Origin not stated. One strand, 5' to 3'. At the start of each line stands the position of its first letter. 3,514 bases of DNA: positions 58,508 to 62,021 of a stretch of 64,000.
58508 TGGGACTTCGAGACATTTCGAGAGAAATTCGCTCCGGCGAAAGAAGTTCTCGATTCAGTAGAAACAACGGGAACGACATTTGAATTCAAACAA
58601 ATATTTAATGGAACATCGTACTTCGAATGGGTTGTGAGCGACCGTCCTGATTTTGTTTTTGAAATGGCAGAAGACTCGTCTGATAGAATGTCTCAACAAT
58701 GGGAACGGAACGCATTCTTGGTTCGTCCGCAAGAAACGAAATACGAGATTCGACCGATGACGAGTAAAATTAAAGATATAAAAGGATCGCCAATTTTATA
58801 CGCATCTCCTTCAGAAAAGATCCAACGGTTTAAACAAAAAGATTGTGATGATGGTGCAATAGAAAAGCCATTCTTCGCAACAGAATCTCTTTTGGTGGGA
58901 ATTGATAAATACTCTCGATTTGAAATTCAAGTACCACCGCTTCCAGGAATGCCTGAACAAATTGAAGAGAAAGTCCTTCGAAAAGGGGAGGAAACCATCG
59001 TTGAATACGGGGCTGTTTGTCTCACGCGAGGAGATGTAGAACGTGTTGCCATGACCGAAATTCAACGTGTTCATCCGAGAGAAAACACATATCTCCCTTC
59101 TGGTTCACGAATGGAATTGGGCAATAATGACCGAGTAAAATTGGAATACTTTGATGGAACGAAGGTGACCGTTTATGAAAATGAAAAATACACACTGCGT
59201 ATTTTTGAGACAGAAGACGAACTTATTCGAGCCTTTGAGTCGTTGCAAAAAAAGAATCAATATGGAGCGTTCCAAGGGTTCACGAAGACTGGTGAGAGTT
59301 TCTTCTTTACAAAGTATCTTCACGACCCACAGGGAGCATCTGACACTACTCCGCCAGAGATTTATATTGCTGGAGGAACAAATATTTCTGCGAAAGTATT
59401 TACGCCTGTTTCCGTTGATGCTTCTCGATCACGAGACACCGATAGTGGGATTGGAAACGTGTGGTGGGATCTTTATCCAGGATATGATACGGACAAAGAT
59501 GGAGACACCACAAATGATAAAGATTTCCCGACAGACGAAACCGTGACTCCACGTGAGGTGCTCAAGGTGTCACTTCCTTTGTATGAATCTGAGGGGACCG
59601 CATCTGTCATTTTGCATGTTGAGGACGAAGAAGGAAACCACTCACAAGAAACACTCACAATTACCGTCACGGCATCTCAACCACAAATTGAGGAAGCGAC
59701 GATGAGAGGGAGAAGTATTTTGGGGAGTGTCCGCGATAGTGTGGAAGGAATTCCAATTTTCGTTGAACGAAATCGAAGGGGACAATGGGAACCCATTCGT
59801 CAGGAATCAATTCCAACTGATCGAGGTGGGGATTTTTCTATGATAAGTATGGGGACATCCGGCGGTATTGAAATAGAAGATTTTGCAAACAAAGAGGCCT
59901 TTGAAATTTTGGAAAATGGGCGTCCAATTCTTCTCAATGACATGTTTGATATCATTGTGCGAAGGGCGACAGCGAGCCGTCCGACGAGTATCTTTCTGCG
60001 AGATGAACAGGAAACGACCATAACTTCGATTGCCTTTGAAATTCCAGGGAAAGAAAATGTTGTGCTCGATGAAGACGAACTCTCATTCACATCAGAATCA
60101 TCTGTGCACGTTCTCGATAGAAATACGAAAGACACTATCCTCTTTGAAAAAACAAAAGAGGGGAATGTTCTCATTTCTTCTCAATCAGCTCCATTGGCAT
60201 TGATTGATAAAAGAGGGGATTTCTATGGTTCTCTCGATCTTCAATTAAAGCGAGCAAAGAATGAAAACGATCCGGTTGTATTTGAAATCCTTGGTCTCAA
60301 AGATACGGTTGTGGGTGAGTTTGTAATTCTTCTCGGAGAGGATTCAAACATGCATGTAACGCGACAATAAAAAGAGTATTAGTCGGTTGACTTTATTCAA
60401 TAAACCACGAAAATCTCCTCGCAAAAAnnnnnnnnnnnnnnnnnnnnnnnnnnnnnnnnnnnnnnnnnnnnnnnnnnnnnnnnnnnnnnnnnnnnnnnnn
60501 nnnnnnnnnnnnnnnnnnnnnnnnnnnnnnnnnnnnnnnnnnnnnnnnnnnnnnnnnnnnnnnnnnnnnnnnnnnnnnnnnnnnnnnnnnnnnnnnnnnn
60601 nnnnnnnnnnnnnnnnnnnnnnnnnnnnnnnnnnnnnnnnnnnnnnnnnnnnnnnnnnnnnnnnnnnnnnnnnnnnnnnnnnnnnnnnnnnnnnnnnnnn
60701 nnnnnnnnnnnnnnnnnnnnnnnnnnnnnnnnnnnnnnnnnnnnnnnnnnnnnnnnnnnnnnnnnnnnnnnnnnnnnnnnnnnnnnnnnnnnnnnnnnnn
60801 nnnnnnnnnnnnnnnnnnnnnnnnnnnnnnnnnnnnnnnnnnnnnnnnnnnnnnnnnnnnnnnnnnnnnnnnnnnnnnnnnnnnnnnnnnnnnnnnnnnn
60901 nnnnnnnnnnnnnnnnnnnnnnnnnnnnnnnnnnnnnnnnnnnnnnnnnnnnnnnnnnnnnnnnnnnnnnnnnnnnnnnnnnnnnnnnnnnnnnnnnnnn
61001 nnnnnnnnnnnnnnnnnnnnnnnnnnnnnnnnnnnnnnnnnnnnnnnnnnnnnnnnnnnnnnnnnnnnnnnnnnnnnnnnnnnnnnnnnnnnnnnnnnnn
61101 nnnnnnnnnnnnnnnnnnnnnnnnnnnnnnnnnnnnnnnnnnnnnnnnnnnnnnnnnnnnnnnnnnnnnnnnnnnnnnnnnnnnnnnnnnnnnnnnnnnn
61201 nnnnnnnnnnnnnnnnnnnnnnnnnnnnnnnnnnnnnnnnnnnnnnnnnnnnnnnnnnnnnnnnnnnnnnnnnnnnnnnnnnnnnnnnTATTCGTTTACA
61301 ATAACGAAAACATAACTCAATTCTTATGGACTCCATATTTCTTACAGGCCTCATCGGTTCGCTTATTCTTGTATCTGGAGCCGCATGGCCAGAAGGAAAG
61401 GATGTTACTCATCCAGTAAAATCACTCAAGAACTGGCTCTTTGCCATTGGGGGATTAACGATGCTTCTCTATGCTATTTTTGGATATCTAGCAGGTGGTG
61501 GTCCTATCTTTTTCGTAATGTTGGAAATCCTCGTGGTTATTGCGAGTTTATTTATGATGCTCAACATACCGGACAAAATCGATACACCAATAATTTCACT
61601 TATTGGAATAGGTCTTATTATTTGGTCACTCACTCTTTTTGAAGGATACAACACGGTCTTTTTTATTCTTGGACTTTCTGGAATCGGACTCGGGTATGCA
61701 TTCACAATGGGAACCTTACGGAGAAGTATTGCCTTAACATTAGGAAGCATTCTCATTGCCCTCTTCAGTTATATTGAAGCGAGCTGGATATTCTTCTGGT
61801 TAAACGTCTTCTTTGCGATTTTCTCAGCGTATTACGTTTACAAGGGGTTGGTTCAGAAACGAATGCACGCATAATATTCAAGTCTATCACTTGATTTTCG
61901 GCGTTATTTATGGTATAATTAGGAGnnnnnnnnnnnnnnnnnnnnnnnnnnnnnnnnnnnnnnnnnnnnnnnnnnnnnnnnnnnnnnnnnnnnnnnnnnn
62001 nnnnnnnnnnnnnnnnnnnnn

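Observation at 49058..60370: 3770-aa protein mixing adhesin-type extracellular domains with two internal membrane-like blocks and a Lys-rich internal segment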

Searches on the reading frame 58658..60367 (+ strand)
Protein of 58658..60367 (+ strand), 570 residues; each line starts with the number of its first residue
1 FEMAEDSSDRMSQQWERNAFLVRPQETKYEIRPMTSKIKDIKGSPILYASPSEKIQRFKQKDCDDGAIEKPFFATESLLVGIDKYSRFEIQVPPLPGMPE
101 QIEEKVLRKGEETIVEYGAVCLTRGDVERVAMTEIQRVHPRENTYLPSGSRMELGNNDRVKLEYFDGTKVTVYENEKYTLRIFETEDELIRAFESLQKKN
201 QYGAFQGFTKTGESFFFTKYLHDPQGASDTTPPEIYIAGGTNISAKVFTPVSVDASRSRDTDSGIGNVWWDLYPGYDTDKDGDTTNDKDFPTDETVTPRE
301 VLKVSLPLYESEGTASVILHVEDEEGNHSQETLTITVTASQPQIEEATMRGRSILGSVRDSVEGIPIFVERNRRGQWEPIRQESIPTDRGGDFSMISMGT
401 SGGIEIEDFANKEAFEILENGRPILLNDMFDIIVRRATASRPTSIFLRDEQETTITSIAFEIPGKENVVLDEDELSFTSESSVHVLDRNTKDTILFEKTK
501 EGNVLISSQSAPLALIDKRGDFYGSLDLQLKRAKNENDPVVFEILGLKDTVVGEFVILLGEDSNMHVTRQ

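Call 8: search_protein_families(library=pfam, proteins=[window:58658-60367:+], max_evalue=10)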
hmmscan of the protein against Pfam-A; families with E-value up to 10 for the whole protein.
window:58658-60367:+ (570 aa): 4 families
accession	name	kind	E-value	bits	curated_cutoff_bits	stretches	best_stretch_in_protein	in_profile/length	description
PF18911.6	PKD_4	-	0.01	16.3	27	1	233-337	4-85/85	PKD domain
PF00166.26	Cpn10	-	0.086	13.3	21.1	1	108-180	12-83/93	Chaperonin 10 Kd subunit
PF20050.4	DUF6452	-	0.17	12.5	27.1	0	293-339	11-59/108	Family of unknown function (DUF6452)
PF17963.7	Big_9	-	4.7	8.6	23.6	1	271-336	22-89/89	Bacterial Ig domain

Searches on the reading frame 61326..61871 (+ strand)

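Call 7: search_protein_families(library=pfam, proteins=[window:61326-61871:+], max_evalue=0.01)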
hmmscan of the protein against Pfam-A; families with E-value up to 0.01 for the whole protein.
window:61326-61871:+ (182 aa): 0 families

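Call 39: search_protein_families(library=pfam, proteins=[window:61326-61871:+], max_evalue=10)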
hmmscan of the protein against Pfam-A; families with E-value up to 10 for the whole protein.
window:61326-61871:+ (182 aa): 1 family
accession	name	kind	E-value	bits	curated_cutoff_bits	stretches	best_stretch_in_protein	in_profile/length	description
PF11127.14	YgaP-like_TM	-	1.1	9.9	25.3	2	128-175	5-48/66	Inner membrane protein YgaP-like, transmembrane domain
